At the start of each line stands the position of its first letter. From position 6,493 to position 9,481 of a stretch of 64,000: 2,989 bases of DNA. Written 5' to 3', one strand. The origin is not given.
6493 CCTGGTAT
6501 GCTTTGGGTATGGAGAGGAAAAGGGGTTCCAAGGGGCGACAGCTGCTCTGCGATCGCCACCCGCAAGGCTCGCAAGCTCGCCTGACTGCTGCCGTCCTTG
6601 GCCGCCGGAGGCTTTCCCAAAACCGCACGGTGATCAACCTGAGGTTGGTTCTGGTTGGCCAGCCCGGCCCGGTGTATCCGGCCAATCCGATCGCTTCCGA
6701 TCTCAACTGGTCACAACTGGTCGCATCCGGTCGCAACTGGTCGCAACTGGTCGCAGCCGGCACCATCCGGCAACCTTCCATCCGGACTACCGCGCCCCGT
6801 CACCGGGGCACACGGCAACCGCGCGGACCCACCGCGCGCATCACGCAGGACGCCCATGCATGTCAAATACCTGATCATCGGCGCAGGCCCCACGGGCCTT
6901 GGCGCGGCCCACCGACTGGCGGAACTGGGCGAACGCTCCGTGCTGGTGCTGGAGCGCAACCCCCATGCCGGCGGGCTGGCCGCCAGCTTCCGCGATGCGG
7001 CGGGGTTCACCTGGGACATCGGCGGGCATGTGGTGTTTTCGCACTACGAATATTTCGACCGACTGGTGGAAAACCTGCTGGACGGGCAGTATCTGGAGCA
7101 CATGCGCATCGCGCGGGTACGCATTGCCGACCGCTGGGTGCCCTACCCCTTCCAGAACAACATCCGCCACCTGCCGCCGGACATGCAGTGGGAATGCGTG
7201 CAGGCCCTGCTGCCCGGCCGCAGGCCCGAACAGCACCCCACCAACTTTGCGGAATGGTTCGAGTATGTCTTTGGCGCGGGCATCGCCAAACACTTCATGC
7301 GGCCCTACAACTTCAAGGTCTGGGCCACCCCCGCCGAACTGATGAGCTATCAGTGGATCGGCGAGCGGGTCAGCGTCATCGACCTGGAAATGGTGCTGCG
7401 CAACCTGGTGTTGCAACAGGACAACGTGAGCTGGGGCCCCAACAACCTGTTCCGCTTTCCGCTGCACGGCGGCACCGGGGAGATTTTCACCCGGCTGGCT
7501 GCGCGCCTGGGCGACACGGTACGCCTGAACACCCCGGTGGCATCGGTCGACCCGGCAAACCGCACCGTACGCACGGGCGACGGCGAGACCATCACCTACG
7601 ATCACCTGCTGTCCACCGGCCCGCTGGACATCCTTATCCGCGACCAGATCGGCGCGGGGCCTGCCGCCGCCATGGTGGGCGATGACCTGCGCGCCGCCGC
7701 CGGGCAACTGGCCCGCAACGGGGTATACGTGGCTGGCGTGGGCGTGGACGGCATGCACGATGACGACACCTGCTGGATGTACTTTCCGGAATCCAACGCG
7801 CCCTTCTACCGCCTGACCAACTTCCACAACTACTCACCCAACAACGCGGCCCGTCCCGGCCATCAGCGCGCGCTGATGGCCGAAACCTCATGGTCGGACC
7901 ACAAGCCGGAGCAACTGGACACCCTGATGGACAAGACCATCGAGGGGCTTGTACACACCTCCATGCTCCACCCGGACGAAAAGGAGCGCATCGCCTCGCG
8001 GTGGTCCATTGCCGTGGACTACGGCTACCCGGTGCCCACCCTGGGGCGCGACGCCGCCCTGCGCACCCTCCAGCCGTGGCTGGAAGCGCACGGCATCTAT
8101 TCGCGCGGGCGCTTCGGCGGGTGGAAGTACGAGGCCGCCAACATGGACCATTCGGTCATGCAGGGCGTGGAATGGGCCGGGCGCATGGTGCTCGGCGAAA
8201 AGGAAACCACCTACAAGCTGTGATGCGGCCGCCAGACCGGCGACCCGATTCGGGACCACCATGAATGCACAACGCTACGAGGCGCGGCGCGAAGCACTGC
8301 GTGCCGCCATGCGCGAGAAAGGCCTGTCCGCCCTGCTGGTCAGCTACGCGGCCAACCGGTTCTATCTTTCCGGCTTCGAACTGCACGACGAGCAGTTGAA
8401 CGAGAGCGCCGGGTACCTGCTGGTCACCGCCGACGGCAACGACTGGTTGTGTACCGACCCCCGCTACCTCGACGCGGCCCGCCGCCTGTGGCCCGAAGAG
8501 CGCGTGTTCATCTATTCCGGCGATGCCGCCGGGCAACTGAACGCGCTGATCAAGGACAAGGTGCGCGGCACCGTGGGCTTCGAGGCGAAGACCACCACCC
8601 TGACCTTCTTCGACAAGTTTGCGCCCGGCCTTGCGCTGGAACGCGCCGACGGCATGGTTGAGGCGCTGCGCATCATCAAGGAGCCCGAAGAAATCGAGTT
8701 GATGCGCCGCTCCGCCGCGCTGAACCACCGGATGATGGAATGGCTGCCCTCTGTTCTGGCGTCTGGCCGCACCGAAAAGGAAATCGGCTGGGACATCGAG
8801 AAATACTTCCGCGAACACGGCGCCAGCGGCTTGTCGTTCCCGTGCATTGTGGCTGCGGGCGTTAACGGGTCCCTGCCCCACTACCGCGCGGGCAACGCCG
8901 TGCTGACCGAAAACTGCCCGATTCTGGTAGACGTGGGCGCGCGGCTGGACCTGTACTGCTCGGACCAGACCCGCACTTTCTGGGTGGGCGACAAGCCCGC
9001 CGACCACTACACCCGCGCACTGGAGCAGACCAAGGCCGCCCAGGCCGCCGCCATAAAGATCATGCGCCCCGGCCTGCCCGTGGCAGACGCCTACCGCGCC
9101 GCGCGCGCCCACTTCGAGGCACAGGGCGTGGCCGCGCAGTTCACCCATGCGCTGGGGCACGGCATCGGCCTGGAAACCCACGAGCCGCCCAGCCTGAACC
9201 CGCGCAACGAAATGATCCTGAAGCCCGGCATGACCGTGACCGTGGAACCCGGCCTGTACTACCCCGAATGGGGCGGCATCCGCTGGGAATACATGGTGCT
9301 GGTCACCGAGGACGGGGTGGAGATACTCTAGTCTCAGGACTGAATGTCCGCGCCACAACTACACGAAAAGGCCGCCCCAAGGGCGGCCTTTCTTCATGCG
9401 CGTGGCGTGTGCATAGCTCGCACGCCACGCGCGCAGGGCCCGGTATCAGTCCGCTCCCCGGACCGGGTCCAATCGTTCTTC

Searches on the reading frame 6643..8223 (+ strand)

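Call 72: search_protein_families(library=pfam, proteins=[window:6643-8223:+], max_evalue=0.00001)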
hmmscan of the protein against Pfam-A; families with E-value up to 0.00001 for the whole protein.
window:6643-8223:+ (526 aa): 4 families
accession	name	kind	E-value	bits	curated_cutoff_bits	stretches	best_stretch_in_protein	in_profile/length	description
PF01593.30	Amino_oxidase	-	1.9e-23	83.9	19.8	1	84-514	2-441/443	Flavin containing amine oxidoreductase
PF13450.12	NAD_binding_8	-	5.8e-13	49.4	21.9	1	78-142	1-65/68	NAD(P)-binding Rossmann-like domain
PF01266.30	DAO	-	7.2e-09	36.1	27.9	1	76-123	2-47/353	FAD dependent oxidoreductase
PF07992.20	Pyr_redox_2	-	8.9e-07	29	26.1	0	75-109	2-177/291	Pyridine nucleotide-disulphide oxidoreductase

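Call 73: search_protein_families(library=ncbifam, proteins=[window:6643-8223:+], max_evalue=1e-10)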
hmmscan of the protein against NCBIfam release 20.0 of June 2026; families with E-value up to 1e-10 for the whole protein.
window:6643-8223:+ (526 aa): 5 families
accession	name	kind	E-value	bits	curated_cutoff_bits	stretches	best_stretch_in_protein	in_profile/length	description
NF005547.0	PRK07208.1-3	equivalog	4.8e-46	157.5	380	1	75-519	6-444/465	hypothetical protein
NF005548.0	PRK07208.1-4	equivalog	9.9e-44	149.7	389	1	75-519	5-454/488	hypothetical protein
NF005545.0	PRK07208.1-1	equivalog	5.5e-30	104.2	451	1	69-403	3-350/504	hypothetical protein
NF005546.0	PRK07208.1-2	equivalog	9.3e-19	67.4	418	0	74-146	5-76/527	hypothetical protein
NF005560.0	PRK07233.1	equivalog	7.2e-15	54.7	252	0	76-145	3-70/435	hypothetical protein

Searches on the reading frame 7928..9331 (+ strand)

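Call 72: search_protein_families(library=pfam, proteins=[window:7928-9331:+], max_evalue=0.00001)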
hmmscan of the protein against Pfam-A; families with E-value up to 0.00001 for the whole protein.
window:7928-9331:+ (467 aa): 2 families
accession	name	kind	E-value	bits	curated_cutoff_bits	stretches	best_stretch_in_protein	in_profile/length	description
PF00557.29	Peptidase_M24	-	4.7e-65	219.7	23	1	257-461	1-208/208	Metallopeptidase family M24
PF01321.24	Creatinase_N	-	7e-25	88.5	22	1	120-250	1-128/128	Creatinase/Prolidase N-terminal domain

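Call 73: search_protein_families(library=ncbifam, proteins=[window:7928-9331:+], max_evalue=1e-10)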
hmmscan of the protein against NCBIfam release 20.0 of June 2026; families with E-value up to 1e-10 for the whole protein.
window:7928-9331:+ (467 aa): 11 families
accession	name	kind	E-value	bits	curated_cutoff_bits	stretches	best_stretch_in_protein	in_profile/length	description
NF007310.0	PRK09795.1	equivalog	3.7e-54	183.9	393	1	122-467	5-348/361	aminopeptidase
NF040821.1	dipep_PepQ_Arch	equivalog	3.7e-45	154.4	630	1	121-465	3-336/346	Xaa-Pro dipeptidase PepQ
NF008131.0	PRK10879.1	equivalog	2.1e-23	82.8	465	1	242-387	165-310/438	Xaa-Pro aminopeptidase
TIGR00500.1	met_pdase_I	equivalog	3.1e-21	76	171.35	1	250-442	3-202/247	type I methionyl aminopeptidase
NF038259.1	ectoine_DoeA_2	exception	1.8e-20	73.1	575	1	110-444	7-352/386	ectoine hydrolase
TIGR02993.1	ectoine_eutD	equivalog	1.2e-15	57.6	613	1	229-467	137-380/391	ectoine hydrolase DoeA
NF011174.0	PRK14576.1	subfamily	1.5e-15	57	487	1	226-467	153-394/405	putative endopeptidase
NF008970.0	PRK12318.1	equivalog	1.5e-14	53.9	267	1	249-442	42-243/291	methionyl aminopeptidase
NF010133.0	PRK13607.1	equivalog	9.8e-12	44.4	339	0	244-394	155-303/443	Xaa-Pro dipeptidase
NF011720.0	PRK15173.1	subfamily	1.5e-11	43.9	420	1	236-467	101-332/343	peptidase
NF011173.0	PRK14575.1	equivalog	1.7e-11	43.8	850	1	235-467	163-395/406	putative peptidase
